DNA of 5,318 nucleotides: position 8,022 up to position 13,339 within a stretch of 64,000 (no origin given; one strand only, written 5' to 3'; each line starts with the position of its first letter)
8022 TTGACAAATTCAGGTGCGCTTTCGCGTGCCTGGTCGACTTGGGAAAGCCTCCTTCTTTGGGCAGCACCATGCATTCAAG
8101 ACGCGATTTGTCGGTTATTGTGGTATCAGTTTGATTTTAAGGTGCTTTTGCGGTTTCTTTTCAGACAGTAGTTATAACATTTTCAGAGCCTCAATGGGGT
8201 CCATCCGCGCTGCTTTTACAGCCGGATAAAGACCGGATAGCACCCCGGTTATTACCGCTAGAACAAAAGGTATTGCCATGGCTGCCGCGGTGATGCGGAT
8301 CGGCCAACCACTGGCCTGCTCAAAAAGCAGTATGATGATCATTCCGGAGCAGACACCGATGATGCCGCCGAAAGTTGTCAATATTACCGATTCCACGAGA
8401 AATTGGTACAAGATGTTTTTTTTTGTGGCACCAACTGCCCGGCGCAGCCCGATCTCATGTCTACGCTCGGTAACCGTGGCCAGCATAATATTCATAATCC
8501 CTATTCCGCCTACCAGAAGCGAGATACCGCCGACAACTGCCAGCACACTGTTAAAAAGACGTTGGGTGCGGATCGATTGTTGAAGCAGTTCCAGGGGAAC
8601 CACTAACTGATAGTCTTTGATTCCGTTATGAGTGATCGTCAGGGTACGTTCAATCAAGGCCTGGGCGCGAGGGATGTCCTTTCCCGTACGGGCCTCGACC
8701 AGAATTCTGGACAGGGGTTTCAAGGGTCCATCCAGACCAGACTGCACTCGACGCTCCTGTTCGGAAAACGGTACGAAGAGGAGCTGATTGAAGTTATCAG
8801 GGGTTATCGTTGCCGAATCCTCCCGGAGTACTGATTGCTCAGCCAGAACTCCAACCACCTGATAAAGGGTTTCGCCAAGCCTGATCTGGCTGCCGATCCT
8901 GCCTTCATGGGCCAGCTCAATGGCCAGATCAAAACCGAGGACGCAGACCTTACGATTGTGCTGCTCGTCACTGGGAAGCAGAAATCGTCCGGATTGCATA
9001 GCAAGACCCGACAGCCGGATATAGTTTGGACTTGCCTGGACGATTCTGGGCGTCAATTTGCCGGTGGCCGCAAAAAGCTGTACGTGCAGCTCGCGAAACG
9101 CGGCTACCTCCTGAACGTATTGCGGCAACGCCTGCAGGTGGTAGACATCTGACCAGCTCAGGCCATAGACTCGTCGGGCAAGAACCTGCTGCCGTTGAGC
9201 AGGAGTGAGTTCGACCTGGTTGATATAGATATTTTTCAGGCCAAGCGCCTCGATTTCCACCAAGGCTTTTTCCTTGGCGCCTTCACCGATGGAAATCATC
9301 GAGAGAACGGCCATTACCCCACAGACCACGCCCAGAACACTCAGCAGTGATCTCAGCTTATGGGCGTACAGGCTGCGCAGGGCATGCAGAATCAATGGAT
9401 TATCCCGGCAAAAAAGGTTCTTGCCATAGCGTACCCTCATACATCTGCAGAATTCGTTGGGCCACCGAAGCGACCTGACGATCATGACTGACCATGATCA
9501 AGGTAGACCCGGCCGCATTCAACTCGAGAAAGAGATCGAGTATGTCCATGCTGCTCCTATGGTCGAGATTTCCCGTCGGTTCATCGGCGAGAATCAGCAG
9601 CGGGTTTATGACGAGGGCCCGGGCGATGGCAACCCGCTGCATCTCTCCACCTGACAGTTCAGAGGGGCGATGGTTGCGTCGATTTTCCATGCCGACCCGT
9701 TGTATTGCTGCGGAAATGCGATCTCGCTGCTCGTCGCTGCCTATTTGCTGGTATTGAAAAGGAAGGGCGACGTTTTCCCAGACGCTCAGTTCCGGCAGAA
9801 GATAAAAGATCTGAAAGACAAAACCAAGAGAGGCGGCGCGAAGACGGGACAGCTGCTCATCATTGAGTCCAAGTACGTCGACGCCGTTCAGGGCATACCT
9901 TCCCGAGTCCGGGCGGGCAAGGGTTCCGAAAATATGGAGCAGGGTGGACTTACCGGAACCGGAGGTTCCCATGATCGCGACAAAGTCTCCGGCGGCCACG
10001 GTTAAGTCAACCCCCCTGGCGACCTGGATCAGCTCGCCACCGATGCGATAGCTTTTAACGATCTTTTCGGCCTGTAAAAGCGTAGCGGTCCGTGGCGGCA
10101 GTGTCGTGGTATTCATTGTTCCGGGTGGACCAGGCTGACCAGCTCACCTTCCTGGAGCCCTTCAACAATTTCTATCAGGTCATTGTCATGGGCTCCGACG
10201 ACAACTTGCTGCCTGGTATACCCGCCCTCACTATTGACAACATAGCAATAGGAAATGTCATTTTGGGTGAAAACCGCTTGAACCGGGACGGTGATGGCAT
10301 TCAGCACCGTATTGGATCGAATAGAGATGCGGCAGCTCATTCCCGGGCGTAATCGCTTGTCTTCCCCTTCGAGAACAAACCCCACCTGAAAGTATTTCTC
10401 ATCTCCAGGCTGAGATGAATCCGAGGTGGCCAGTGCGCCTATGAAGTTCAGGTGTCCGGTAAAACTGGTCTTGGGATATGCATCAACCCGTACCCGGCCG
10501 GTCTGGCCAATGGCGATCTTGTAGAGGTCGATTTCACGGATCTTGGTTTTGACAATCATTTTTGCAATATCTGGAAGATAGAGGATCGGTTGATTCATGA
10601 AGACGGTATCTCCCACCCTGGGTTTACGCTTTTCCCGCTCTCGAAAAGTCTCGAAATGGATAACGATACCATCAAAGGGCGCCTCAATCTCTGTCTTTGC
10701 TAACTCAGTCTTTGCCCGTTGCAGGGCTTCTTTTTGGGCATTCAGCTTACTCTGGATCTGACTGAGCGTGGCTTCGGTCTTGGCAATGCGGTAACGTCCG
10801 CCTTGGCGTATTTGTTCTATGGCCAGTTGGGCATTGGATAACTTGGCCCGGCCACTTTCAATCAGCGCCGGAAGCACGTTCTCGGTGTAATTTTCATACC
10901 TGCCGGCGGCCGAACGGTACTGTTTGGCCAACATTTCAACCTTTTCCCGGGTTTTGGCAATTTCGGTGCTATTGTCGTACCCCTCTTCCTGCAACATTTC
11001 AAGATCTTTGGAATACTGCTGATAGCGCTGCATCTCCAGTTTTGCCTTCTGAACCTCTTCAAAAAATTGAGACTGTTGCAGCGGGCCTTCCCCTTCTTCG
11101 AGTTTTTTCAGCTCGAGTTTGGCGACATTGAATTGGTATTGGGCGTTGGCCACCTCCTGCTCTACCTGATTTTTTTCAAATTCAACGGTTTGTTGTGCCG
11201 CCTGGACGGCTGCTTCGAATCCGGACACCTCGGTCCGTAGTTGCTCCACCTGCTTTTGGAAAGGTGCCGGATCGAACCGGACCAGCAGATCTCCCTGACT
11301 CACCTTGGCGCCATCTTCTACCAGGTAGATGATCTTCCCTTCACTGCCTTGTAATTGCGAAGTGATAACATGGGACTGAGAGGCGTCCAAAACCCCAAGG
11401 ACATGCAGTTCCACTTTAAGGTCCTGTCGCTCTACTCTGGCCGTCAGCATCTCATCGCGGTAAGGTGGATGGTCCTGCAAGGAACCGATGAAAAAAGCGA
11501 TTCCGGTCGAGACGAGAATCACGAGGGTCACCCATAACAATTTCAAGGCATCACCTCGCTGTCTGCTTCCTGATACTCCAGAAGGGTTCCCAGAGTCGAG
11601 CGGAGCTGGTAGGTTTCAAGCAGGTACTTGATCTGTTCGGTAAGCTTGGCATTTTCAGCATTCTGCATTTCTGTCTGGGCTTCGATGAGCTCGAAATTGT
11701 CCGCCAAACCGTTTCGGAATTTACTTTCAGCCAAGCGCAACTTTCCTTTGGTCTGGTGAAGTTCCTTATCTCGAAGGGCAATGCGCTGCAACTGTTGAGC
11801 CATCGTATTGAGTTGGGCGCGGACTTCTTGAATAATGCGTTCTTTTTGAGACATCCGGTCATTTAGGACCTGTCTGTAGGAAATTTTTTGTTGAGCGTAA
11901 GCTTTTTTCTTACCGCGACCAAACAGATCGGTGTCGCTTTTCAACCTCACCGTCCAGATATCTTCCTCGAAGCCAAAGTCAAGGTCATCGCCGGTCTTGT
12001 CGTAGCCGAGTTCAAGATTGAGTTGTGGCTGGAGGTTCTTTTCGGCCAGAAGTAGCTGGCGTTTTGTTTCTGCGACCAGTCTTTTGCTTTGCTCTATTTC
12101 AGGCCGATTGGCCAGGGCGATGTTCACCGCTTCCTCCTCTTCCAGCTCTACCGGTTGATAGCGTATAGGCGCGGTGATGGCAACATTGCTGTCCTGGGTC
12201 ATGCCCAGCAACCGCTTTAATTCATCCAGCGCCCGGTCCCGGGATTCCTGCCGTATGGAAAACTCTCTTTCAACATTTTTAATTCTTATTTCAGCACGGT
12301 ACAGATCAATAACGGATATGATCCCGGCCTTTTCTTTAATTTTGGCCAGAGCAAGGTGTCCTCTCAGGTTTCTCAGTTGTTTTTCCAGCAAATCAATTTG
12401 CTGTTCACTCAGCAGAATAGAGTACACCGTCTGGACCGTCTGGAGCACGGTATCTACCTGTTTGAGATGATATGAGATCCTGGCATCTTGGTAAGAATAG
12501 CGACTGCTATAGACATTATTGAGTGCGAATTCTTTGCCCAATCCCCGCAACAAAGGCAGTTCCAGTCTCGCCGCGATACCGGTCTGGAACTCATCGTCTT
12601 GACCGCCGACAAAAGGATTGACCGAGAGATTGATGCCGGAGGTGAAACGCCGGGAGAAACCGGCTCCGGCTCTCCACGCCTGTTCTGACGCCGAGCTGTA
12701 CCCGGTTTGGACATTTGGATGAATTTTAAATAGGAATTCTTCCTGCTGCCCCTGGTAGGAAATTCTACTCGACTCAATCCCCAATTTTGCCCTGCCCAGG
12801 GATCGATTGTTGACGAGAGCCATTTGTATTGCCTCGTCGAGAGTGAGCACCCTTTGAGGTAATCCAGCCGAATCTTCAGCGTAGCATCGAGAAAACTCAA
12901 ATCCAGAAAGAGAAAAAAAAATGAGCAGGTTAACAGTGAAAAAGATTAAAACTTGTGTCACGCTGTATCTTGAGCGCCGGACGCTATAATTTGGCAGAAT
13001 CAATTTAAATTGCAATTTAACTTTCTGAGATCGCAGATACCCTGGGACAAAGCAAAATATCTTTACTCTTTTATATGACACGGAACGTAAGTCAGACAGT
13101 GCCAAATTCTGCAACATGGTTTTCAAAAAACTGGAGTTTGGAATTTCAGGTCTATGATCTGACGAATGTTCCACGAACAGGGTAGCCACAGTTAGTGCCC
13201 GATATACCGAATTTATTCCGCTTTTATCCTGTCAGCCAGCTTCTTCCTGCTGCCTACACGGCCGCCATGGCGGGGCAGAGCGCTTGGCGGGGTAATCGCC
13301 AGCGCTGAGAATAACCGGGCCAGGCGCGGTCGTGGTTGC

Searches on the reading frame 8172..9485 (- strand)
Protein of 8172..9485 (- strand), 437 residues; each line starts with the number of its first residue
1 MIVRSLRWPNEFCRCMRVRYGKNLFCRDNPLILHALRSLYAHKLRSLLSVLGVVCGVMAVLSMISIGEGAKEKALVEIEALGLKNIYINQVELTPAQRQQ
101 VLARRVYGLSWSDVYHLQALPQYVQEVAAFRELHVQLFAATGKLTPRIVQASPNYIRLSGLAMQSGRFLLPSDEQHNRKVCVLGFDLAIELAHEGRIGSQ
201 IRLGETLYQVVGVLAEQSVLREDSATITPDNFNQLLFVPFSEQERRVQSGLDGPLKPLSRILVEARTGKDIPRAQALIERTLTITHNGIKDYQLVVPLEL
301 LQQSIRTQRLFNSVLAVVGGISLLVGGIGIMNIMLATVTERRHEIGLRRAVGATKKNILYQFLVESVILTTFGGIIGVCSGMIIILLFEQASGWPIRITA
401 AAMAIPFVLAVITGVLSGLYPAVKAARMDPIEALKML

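Call 60: search_protein_families(library=pfam, proteins=[window:8172-9485:-], max_evalue=0.00001)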
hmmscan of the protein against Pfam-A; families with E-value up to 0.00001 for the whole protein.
window:8172-9485:- (437 aa): 2 families
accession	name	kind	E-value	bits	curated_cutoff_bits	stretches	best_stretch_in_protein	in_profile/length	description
PF12704.14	MacB_PCD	-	4.5e-30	105.9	27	1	46-280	1-206/207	MacB-like periplasmic core domain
PF02687.27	FtsX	-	2e-19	70.3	25.5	1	317-430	2-120/120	FtsX-like permease C-terminal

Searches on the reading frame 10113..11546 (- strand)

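Call 60: search_protein_families(library=pfam, proteins=[window:10113-11546:-], max_evalue=0.00001)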
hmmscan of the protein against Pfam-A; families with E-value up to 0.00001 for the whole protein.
window:10113-11546:- (477 aa): 1 family
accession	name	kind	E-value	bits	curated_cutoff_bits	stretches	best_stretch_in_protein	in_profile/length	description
PF16576.10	HlyD_D23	-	8.1e-10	38.8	30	1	253-403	78-212/214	Barrel-sandwich domain of CusB or HlyD membrane-fusion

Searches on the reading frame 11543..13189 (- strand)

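Call 60: search_protein_families(library=pfam, proteins=[window:11543-13189:-], max_evalue=0.00001)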
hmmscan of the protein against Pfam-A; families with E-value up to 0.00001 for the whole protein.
window:11543-13189:- (548 aa): 1 family
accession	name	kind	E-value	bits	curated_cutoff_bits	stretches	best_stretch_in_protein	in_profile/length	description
PF02321.23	OEP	-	5.9e-33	114.7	22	2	352-534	2-187/187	Outer membrane efflux protein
